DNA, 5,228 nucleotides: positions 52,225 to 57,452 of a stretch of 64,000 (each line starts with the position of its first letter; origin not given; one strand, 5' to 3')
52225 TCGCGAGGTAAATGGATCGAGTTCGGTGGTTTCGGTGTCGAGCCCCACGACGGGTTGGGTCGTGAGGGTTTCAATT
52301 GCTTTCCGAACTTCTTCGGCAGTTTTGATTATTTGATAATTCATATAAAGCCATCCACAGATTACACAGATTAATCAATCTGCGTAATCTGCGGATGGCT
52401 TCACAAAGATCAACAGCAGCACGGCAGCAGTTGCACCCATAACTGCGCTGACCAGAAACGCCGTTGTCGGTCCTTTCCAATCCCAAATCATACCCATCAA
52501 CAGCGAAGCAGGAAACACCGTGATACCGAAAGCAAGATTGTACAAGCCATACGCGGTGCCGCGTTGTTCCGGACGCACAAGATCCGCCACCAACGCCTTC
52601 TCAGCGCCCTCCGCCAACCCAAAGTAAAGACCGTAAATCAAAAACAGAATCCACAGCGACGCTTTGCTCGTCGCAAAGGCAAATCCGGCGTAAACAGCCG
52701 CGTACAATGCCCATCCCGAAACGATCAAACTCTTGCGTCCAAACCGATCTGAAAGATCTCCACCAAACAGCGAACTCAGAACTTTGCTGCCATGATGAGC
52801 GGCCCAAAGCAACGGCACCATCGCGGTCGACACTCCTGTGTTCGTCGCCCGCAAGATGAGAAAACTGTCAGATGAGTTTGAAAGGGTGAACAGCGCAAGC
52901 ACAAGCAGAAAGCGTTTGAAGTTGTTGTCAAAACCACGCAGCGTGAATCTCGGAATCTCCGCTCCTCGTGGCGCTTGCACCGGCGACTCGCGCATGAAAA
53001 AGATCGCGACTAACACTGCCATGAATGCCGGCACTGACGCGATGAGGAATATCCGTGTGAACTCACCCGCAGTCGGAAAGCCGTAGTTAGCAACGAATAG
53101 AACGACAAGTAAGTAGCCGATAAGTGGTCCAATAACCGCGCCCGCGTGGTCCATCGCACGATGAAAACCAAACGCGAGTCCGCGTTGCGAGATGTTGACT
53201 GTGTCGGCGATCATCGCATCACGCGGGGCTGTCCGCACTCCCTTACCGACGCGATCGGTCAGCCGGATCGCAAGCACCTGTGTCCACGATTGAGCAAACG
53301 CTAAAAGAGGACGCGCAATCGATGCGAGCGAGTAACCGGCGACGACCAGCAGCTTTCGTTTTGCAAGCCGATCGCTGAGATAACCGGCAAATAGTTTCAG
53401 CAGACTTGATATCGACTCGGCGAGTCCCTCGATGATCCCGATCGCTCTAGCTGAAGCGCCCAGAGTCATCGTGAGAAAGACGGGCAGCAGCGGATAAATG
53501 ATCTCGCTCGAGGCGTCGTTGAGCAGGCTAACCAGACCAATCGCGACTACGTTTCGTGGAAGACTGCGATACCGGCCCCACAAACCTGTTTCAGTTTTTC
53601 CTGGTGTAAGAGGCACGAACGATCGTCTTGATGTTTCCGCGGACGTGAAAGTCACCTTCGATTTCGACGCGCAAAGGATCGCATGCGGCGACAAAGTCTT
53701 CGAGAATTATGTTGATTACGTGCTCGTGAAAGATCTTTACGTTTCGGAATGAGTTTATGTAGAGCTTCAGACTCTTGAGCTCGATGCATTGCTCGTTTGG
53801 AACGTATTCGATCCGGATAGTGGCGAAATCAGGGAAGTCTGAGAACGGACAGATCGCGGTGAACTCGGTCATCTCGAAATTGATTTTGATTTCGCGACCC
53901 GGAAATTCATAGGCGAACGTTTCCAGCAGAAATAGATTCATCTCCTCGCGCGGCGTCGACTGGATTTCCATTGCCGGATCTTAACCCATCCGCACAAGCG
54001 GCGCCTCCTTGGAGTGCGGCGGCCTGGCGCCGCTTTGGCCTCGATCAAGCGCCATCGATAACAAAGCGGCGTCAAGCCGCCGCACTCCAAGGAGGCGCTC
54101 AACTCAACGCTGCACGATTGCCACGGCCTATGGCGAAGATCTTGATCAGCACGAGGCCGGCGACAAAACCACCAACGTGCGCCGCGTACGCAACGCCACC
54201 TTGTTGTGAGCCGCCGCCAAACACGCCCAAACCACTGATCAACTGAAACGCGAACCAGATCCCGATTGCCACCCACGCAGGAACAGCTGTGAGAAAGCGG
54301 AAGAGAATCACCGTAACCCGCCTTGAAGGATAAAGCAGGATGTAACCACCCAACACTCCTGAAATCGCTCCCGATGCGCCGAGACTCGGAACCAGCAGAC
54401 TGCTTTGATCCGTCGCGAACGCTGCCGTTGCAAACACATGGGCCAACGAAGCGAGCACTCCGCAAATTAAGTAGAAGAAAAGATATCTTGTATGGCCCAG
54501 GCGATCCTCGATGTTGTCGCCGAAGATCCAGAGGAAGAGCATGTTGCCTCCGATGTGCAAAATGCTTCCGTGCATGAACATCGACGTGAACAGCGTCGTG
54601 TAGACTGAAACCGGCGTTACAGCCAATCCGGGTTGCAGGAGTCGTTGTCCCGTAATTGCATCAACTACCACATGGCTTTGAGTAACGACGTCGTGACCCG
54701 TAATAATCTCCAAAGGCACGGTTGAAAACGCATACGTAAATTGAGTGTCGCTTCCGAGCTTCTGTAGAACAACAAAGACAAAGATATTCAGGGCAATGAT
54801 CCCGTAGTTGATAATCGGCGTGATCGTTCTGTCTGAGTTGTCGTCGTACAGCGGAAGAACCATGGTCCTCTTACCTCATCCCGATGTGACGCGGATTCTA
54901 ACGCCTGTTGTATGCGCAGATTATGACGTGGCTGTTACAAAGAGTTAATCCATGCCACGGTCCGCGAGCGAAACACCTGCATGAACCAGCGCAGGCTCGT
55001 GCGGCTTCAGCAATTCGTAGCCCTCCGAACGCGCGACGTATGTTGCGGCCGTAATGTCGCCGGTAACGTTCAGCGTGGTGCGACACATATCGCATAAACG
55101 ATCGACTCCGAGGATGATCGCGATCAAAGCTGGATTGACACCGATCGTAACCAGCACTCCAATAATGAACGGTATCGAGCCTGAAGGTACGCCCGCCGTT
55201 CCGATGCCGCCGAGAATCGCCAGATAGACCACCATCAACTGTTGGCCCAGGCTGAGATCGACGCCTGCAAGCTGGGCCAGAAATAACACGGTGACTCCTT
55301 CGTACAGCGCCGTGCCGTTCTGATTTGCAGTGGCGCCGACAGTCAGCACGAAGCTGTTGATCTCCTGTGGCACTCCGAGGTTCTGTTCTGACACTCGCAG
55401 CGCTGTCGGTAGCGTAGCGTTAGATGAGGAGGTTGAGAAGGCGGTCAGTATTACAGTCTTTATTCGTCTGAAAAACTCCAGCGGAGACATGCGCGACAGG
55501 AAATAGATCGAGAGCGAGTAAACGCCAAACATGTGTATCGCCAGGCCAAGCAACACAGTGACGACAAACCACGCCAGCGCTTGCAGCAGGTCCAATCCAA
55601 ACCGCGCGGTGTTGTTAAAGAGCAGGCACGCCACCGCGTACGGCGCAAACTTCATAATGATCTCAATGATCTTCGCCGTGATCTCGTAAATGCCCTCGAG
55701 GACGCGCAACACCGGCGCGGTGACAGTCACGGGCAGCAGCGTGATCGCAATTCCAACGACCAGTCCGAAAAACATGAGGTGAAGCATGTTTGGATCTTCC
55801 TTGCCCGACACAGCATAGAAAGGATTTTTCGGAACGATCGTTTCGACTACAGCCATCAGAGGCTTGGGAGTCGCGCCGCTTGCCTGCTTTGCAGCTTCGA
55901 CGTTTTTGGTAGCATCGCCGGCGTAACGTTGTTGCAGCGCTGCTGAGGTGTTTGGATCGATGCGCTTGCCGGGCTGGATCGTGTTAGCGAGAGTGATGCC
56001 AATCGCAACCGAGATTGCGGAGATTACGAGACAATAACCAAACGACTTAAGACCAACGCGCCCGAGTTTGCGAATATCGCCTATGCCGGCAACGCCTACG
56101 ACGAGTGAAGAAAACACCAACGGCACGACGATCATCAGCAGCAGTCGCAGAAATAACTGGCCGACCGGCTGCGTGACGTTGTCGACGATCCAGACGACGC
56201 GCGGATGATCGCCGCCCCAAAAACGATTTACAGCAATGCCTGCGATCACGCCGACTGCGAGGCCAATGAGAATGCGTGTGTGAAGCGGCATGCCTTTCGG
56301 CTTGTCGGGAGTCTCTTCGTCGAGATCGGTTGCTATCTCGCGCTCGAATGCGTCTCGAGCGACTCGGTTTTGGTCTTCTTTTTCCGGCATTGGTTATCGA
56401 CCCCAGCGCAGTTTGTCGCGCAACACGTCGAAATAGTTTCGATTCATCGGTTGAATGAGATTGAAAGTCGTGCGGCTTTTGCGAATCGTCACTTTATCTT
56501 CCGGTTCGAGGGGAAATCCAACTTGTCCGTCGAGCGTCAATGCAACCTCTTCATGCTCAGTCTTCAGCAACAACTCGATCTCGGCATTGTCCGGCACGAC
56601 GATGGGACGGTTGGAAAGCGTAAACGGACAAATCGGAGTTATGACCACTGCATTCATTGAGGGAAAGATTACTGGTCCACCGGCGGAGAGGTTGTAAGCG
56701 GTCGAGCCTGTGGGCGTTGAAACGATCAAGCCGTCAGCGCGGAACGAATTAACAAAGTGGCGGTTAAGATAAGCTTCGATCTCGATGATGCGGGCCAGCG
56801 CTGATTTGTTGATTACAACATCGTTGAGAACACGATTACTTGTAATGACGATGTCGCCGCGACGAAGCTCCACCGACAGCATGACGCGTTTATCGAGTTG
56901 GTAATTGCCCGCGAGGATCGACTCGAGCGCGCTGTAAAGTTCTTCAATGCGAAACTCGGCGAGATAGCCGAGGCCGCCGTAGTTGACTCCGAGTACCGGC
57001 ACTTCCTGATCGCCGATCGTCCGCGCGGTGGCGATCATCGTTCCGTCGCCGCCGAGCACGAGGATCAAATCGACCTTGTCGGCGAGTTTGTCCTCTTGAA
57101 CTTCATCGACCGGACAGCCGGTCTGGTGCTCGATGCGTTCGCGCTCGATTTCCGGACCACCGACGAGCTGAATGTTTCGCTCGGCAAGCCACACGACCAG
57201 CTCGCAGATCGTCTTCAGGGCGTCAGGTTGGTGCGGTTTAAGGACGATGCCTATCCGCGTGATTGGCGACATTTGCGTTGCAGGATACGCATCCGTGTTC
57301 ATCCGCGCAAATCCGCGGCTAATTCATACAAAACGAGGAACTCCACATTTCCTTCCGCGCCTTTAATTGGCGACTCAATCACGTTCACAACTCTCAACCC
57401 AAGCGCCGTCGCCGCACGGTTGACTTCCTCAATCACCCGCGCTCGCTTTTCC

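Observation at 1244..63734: About 36 copies of four short repeat families sit at nearly every non-divergent gene junction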

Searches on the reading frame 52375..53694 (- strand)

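Call 62: search_protein_families(library=pfam, proteins=[window:52375-53694:-], max_evalue=0.001)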
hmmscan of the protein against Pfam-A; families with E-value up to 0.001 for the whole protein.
window:52375-53694:- (439 aa): 4 families
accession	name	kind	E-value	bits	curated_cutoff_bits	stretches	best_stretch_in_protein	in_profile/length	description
PF07690.21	MFS_1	-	7.4e-44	150.5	33.4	2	53-289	2-235/347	Major Facilitator Superfamily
PF12832.13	MFS_1_like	-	3.2e-11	43.3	25.2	1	65-414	17-372/373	MFS_1 like family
PF00083.30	Sugar_tr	-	3.1e-08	33.4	22.3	1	304-430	59-187/452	Sugar (and other) transporter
PF05977.19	MFS_3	-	2e-05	23.7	27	1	284-421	38-180/524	Transmembrane secretion effector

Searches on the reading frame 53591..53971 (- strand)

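Call 62: search_protein_families(library=pfam, proteins=[window:53591-53971:-], max_evalue=0.001)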
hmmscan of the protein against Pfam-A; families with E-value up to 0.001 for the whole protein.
window:53591-53971:- (126 aa): 2 families
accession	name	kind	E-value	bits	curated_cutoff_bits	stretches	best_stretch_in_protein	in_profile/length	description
PF14489.11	QueF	-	3.2e-34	117.4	27.3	1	47-125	1-79/81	QueF-like protein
PF14819.11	QueF_N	-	2.4e-05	25.1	25.6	1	22-102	30-107/111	Nitrile reductase, 7-cyano-7-deazaguanine-reductase N-term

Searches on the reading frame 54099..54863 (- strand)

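Call 62: search_protein_families(library=pfam, proteins=[window:54099-54863:-], max_evalue=0.001)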
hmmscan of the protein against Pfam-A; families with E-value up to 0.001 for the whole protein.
window:54099-54863:- (254 aa): 2 families
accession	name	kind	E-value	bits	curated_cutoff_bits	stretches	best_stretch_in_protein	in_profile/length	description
PF01694.28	Rhomboid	-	4.8e-31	108.3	22.6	1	88-243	4-140/143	Rhomboid domain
PF08551.15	DUF1751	-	8.2e-06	26.8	22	1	88-171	8-94/99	Eukaryotic integral membrane protein (DUF1751)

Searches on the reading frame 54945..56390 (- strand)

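Call 62: search_protein_families(library=pfam, proteins=[window:54945-56390:-], max_evalue=0.001)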
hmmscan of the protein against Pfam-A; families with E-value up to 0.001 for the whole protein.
window:54945-56390:- (481 aa): 1 family
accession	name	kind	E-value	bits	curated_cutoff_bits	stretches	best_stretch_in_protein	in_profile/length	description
PF00375.23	SDF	-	1.2e-112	377.2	27.9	1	36-454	1-386/387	Sodium:dicarboxylate symporter family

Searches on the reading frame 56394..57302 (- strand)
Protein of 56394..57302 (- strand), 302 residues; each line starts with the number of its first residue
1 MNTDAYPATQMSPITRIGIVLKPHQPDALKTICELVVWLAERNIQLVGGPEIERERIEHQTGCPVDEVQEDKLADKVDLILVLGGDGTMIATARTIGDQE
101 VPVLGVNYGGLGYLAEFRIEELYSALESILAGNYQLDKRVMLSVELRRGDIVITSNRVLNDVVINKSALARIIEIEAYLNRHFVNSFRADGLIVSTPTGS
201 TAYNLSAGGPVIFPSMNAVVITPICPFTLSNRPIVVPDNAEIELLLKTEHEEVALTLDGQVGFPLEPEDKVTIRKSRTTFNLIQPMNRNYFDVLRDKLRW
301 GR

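Call 62: search_protein_families(library=pfam, proteins=[window:56394-57302:-], max_evalue=0.001)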
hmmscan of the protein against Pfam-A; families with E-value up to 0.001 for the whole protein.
window:56394-57302:- (302 aa): 2 families
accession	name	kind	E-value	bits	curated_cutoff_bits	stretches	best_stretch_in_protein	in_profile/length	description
PF20143.4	NAD_kinase_C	-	8.2e-38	129.4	23.7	1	159-284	1-125/126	ATP-NAD kinase C-terminal domain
PF01513.26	NAD_kinase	-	1.7e-21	77.3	25.5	1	17-134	1-130/130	ATP-NAD kinase N-terminal domain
